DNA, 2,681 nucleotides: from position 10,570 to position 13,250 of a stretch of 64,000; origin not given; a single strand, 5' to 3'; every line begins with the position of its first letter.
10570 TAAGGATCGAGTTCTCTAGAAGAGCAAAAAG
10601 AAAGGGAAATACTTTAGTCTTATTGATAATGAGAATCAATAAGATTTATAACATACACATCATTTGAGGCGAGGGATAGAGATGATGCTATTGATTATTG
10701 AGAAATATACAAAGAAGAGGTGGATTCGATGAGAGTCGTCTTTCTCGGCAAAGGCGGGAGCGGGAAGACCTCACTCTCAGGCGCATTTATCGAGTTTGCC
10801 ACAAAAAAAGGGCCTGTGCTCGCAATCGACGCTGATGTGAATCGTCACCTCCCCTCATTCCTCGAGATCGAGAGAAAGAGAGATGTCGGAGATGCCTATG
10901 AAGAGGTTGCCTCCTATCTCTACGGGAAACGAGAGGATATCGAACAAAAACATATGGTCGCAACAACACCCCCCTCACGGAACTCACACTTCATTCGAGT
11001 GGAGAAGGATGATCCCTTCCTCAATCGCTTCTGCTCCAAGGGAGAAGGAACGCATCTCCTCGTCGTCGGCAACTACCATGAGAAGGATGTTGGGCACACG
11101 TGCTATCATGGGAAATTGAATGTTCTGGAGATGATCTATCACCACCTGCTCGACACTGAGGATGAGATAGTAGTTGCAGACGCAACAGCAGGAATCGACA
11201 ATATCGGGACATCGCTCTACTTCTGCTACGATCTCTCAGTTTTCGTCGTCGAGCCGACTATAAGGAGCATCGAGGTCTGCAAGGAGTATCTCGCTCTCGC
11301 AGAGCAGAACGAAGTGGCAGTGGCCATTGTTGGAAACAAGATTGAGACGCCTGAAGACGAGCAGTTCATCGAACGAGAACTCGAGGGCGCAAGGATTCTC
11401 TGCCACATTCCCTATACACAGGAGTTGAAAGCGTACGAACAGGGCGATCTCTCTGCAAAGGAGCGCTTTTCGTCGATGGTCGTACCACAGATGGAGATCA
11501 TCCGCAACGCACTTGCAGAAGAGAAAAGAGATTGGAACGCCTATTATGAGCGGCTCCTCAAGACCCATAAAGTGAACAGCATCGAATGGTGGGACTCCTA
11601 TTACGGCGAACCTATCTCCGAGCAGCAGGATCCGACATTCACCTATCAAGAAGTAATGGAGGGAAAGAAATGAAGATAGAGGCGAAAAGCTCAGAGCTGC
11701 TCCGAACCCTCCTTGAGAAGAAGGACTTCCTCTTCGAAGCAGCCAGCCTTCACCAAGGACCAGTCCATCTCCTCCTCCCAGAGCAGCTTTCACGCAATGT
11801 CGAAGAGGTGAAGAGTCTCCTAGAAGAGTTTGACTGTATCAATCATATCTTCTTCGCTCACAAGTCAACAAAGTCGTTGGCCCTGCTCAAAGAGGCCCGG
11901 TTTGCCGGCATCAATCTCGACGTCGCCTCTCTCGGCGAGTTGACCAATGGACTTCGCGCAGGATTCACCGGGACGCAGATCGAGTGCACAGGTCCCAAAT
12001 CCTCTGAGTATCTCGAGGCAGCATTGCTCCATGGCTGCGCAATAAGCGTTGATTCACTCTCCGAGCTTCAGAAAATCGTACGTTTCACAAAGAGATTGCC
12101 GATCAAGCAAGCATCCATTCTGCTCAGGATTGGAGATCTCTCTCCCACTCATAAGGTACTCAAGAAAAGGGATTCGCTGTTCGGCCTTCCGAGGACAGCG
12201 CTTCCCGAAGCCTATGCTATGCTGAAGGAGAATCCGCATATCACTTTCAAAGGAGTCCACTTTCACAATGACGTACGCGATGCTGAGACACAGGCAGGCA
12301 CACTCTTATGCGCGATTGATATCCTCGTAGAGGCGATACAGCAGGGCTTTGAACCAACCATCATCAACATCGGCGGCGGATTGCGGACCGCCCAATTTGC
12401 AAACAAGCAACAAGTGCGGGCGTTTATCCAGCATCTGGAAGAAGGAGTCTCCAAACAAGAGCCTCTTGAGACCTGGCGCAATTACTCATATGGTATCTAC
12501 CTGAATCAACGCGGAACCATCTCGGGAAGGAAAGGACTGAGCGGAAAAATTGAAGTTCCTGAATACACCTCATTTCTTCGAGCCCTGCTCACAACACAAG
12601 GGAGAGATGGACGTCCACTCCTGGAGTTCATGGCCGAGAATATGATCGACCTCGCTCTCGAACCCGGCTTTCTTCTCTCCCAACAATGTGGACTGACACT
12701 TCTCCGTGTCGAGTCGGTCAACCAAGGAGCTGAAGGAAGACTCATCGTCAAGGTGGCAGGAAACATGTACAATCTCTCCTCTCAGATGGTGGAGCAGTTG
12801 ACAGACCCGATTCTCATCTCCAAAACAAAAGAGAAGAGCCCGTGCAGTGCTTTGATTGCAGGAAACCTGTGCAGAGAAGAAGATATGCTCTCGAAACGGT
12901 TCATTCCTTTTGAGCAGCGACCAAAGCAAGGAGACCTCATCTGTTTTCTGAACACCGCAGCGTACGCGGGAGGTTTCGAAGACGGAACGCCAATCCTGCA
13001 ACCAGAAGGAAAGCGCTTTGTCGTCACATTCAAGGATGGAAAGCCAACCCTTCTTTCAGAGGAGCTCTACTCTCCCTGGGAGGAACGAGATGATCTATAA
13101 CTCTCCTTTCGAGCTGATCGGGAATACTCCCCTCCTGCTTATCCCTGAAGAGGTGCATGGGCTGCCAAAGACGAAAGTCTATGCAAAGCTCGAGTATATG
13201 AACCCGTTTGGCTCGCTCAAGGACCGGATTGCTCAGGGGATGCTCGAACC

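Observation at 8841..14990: Candidate Fur/Zur-controlled metal-homeostasis or small-molecule biosynthesis cluster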

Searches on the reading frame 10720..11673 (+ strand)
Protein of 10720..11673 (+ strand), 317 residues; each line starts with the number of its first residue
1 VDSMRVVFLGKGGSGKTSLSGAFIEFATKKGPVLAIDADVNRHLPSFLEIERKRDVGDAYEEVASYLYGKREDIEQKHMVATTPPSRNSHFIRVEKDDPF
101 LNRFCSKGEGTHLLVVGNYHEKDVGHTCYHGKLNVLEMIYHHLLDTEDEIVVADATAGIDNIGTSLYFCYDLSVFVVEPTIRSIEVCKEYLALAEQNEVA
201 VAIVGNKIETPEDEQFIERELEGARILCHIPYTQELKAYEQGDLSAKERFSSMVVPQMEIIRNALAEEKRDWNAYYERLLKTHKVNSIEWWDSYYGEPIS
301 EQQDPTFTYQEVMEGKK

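Call 3: search_protein_families(library=pfam, proteins=[window:10720-11673:+], max_evalue=0.01)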
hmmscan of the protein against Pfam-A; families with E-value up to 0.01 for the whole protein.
window:10720-11673:+ (317 aa): 4 families
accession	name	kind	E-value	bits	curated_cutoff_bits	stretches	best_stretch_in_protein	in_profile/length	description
PF01656.29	CbiA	-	2.4e-08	34.4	25.4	1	9-243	5-123/125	CobQ/CobB/MinD/ParA nucleotide binding domain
PF06414.18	Zeta_toxin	-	0.00097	19.1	22.3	1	9-63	22-76/199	Zeta toxin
PF00071.28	Ras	-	0.0064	16.5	21.6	0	5-27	1-25/162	Ras family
PF03193.22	RsgA_GTPase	-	0.0088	16.3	30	0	184-219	39-74/174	RsgA GTPase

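Call 4: search_protein_families(library=ncbifam, proteins=[window:10720-11673:+], max_evalue=0.01)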
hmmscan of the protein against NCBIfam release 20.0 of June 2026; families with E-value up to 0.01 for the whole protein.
window:10720-11673:+ (317 aa): 3 families
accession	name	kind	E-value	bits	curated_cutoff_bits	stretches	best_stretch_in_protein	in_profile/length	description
TIGR01969.1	minD_arch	subfamily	0.00012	21.3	201.75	0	133-213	95-175/251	cell division ATPase MinD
TIGR01968.1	minD_bact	equivalog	0.0019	17.6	212.9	0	6-41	5-41/261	septum site-determining protein MinD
NF008079.0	PRK10818.1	equivalog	0.0026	17.1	508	0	3-52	3-54/270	septum site-determining protein MinD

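Call 30: search_solved_structures(query=window:10729-11670:+, max_evalue=0.1)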
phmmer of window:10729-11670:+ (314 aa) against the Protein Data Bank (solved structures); distinct sequences matched with E-value up to 0.1: 4.
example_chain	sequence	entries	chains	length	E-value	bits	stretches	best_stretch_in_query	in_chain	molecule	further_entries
3kje_A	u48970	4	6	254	1.5e-08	37.4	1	1-231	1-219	CO dehydrogenase/acetyl-CoA synthase complex, accessory protein CooC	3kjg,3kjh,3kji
9nbl_A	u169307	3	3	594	0.038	16.4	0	3-47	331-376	Arsenite transporter ATPase-like protein,arsA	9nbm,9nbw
4v03_A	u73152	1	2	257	0.073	15.5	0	3-58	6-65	SITE-DETERMINING PROTEIN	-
3q9l_A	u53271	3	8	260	0.086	15.2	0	88-188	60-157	Septum site-determining protein minD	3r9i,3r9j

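Call 36: list_cluster_members(proteins=[P0001, window:10729-11670:+, window:11670-13097:+, window:9268-10569:+, window:14397-14987:+, window:8841-9206:-])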
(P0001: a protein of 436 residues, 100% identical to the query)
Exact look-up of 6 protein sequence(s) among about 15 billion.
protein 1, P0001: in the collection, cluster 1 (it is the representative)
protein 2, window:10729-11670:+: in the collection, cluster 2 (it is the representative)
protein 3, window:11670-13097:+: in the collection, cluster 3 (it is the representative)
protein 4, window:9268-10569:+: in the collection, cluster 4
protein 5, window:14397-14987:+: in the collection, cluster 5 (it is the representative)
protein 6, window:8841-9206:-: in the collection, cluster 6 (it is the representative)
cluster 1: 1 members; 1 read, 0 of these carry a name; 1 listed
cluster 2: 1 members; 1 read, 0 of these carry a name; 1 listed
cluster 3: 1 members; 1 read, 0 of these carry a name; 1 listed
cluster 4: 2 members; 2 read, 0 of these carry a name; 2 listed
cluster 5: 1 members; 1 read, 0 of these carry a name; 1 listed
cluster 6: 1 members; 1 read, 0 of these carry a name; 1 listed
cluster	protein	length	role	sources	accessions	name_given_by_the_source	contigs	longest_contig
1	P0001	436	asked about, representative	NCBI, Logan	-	-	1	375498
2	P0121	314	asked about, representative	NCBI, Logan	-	-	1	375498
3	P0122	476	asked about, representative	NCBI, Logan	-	-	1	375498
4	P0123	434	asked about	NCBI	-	-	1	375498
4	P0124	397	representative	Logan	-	-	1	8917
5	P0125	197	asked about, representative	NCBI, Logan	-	-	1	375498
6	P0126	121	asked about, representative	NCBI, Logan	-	-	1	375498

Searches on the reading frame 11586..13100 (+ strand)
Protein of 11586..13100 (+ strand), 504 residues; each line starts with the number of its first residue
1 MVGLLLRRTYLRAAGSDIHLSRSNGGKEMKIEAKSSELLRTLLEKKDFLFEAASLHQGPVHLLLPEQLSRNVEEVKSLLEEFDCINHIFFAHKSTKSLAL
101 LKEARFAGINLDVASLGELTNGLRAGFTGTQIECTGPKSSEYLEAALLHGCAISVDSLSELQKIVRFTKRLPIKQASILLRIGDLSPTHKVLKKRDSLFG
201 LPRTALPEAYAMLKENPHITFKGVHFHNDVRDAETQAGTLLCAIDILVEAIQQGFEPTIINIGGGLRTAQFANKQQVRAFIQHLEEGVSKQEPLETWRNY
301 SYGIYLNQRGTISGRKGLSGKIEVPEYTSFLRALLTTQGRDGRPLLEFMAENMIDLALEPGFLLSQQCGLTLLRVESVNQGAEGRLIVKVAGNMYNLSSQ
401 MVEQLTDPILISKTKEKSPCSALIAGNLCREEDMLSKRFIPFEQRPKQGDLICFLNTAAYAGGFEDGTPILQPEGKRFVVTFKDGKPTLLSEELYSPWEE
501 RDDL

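Call 3: search_protein_families(library=pfam, proteins=[window:11586-13100:+], max_evalue=0.01)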
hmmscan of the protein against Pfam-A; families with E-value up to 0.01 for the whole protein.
window:11586-13100:+ (504 aa): 3 families
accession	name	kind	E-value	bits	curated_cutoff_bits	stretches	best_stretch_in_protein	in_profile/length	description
PF02784.22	Orn_Arg_deC_N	-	2.1e-21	76.9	23.4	1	74-282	7-219/247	Pyridoxal-dependent decarboxylase, pyridoxal binding domain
PF00278.28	Orn_DAP_Arg_deC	-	4.9e-07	30.4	23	1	362-457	5-94/95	Pyridoxal-dependent decarboxylase, C-terminal sheet domain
PF01168.26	Ala_racemase_N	-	0.00068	19.8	24.1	1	68-263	6-194/220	Alanine racemase, N-terminal domain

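Call 4: search_protein_families(library=ncbifam, proteins=[window:11586-13100:+], max_evalue=0.01)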
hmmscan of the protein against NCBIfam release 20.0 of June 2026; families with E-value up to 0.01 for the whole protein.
window:11586-13100:+ (504 aa): 6 families
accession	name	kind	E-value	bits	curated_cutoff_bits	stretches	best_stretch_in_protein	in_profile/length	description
TIGR01048.1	lysA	equivalog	9.6e-34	116.6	297.9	2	51-274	18-246/417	diaminopimelate decarboxylase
TIGR03099.1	dCO2ase_PEP1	hypoth_equivalog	1.9e-19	70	478.45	1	58-277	25-246/398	pyridoxal-dependent decarboxylase, exosortase A system-associated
NF052544.1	OrLyDeCDokD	equivalog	5.7e-19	68.1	700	1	52-291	36-281/461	ornithine/lysine decarboxylase DokD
NF006515.0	PRK08961.1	equivalog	8.1e-13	47.2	802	1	74-277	515-717/861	bifunctional aspartate kinase/diaminopimelate decarboxylase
TIGR01273.1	speA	equivalog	4.3e-06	25.5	624.1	1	109-266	117-285/624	arginine decarboxylase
NF003763.0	PRK05354.1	equivalog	2.5e-05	23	369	1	109-267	125-294/636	biosynthetic arginine decarboxylase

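Call 29: search_solved_structures(query=window:11670-13097:+, max_evalue=0.00001)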
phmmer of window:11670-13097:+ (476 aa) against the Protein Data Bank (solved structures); distinct sequences matched with E-value up to 0.00001: 23.
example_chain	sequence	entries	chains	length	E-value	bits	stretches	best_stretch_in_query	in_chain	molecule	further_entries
6n2a_A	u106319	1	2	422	3.4e-16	62.7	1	26-239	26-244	Diaminopimelate decarboxylase 1, chloroplastic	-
6n2f_A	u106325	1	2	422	7.1e-15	58.4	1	27-239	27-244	Diaminopimelate decarboxylase 2, chloroplastic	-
8d2y_A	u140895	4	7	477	7.2e-11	45.2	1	28-240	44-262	D-ornithine/D-lysine decarboxylase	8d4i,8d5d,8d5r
8d88_A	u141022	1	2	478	7.2e-11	45.2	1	28-240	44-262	D-ornithine/D-lysine decarboxylase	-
6n2h_A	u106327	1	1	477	7.5e-11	45.1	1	28-240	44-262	D-ornithine/D-lysine decarboxylase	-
10li_A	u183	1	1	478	7.6e-11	45.1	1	28-240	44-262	Diaminopimelate decarboxylase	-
9nq5_A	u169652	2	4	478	8.6e-11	44.9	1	28-240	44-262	D-ornithine/D-lysine decarboxylase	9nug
9cpz_A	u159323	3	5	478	8.7e-11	44.9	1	28-240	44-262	D-ornithine/D-lysine decarboxylase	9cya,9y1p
1twi_A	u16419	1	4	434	1.9e-10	43.7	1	27-247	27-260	Diaminopimelate decarboxylase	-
1tuf_A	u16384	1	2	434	1.9e-10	43.7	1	27-247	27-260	Diaminopimelate decarboxylase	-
2j66_A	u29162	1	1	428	1.5e-09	40.8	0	60-247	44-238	BTRK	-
7ru7_A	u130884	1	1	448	1.7e-09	40.6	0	60-247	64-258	L-glutamyl-[BtrI acyl-carrier protein] decarboxylase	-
3vab_A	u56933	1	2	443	1.6e-08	37.4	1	59-239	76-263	Diaminopimelate decarboxylase 1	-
3n2b_A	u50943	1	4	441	1.7e-08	37.4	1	58-239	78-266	Diaminopimelate decarboxylase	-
1hkv_A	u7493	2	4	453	1.8e-08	37.3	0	75-203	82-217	DIAMINOPIMELATE DECARBOXYLASE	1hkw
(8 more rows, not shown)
